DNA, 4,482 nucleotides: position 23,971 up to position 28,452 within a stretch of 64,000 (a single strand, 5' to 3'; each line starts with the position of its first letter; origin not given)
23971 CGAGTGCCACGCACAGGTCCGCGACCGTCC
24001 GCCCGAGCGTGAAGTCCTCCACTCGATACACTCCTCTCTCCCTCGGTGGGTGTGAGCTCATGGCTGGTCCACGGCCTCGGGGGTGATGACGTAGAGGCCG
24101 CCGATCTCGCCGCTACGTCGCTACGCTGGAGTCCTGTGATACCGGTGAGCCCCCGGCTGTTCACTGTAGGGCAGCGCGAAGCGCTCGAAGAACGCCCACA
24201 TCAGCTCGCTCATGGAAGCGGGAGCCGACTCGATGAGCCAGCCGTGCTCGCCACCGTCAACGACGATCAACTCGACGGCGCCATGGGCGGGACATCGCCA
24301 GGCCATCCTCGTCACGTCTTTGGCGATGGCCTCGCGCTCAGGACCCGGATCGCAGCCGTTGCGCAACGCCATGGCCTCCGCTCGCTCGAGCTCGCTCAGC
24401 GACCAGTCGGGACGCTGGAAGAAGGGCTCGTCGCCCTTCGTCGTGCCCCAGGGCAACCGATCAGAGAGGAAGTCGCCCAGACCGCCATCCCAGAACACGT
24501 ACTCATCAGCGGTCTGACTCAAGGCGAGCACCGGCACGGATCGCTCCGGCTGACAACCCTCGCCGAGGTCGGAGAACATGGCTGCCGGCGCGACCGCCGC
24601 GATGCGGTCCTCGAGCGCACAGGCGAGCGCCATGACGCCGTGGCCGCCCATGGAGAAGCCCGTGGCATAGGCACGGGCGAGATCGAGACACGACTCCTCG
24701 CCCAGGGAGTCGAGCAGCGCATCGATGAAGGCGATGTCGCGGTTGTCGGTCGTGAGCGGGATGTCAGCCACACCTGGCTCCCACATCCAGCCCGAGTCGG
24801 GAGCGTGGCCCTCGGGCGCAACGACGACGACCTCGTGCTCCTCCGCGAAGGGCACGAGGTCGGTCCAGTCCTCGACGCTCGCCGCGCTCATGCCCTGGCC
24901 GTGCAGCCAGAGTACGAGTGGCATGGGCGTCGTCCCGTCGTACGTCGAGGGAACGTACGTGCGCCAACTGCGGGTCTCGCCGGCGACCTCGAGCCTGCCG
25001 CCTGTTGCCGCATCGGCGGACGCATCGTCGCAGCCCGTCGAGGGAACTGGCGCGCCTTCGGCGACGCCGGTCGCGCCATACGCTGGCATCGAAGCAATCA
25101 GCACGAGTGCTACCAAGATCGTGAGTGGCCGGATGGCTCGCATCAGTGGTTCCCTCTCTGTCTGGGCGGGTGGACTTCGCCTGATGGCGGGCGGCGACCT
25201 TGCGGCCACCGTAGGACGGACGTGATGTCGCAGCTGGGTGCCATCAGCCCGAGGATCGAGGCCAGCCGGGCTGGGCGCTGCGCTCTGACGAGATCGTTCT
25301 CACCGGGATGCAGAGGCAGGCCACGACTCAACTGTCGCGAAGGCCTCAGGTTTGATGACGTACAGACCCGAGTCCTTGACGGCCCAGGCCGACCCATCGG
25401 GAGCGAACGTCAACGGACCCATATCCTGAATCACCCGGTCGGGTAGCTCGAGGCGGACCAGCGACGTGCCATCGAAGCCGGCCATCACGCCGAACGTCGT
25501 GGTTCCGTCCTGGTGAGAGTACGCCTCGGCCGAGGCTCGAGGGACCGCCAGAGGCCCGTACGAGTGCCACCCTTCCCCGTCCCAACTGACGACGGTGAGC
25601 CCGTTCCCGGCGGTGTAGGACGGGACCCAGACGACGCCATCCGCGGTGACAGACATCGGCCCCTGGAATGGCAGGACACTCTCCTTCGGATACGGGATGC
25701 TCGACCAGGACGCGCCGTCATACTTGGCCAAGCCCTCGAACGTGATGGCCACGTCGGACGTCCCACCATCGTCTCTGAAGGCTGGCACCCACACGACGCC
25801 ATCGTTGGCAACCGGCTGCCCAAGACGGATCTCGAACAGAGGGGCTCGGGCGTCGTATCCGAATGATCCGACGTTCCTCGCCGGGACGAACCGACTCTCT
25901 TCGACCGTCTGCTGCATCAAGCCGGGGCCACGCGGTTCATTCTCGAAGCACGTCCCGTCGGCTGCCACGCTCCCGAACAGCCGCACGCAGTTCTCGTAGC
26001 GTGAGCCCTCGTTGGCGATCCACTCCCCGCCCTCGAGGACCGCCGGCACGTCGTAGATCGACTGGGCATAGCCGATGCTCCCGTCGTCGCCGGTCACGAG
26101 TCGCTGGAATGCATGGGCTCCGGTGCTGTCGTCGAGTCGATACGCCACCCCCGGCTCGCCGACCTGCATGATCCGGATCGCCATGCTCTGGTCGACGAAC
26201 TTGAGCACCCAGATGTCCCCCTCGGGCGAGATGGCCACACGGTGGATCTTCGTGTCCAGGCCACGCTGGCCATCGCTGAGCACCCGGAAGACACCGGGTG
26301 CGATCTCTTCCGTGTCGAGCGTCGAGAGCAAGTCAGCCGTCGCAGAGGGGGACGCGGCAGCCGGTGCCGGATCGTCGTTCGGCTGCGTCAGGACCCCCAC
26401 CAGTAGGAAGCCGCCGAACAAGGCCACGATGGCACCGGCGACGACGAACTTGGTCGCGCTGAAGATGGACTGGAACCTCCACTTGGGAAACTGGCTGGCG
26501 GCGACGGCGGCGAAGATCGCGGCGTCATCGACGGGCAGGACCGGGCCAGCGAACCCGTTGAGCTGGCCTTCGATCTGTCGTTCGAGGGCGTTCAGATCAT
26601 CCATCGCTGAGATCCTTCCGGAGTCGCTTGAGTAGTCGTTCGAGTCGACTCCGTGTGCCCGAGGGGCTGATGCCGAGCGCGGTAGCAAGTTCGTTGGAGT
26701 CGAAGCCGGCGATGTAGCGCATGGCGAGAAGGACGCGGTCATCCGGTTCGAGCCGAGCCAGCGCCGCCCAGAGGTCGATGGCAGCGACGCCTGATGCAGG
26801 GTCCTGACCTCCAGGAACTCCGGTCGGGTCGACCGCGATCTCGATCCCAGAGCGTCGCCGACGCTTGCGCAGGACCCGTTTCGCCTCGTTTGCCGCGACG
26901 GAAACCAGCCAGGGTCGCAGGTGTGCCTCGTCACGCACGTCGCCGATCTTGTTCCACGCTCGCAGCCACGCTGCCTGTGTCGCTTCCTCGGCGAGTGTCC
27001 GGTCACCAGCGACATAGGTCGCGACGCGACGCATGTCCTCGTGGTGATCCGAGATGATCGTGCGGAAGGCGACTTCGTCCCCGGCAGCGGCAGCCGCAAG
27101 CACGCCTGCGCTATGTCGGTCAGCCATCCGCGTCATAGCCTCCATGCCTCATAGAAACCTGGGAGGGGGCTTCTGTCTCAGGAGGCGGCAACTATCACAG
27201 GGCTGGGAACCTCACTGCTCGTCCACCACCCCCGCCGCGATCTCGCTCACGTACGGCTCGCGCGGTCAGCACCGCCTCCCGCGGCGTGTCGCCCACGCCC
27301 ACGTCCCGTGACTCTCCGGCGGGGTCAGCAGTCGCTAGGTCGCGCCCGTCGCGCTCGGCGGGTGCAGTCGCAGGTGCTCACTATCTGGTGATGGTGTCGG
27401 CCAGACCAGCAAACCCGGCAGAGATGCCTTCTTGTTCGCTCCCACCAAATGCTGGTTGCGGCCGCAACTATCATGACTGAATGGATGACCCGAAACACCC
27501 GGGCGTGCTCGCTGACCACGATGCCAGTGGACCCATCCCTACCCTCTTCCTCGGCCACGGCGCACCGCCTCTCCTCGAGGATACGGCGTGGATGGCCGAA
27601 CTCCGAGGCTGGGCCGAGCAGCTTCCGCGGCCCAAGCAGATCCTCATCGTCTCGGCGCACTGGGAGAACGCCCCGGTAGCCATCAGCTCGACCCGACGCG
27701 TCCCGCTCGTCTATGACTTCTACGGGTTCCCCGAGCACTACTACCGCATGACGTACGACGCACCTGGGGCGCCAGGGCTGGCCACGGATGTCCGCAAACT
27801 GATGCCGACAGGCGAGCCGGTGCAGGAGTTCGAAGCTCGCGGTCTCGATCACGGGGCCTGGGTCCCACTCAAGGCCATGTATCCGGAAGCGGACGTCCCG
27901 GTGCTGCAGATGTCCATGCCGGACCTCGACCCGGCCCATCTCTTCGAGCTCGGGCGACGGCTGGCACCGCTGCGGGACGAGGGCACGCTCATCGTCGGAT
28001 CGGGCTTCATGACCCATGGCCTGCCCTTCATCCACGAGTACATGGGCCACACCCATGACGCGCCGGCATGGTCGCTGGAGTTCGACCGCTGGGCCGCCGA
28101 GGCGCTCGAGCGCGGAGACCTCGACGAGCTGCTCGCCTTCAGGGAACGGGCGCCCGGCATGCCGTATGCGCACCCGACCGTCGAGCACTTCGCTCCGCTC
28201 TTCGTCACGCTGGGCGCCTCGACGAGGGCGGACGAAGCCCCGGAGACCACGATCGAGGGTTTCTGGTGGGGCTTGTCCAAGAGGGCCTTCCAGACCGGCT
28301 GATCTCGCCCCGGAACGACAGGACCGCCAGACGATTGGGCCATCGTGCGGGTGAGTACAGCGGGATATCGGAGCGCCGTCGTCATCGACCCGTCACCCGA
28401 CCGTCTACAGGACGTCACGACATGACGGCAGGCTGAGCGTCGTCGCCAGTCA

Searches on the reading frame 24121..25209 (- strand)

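Call 38: search_protein_families(library=pfam, max_evalue=0.0001, proteins=[window:24121-25209:-])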
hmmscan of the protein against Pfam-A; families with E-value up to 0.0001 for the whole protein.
window:24121-25209:- (362 aa): 1 family
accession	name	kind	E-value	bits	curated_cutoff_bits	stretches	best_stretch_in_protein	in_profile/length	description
PF00756.26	Esterase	-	1.9e-06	28.3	22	1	78-294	6-196/251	Putative esterase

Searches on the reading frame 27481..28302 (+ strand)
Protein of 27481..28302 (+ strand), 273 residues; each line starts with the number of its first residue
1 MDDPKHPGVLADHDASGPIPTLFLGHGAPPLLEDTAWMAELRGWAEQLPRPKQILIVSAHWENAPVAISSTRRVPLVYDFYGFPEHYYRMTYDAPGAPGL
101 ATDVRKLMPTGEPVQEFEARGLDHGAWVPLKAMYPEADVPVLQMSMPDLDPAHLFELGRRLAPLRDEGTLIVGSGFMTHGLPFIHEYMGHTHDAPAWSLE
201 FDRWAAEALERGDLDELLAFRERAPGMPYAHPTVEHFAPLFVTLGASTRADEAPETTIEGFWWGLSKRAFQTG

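Call 38: search_protein_families(library=pfam, max_evalue=0.0001, proteins=[window:27481-28302:+])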
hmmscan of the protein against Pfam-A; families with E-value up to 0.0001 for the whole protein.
window:27481-28302:+ (273 aa): 1 family
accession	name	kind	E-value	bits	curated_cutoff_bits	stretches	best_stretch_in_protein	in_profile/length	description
PF02900.23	LigB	-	3.1e-31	108.9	26.3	1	38-249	31-246/269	Catalytic LigB subunit of aromatic ring-opening dioxygenase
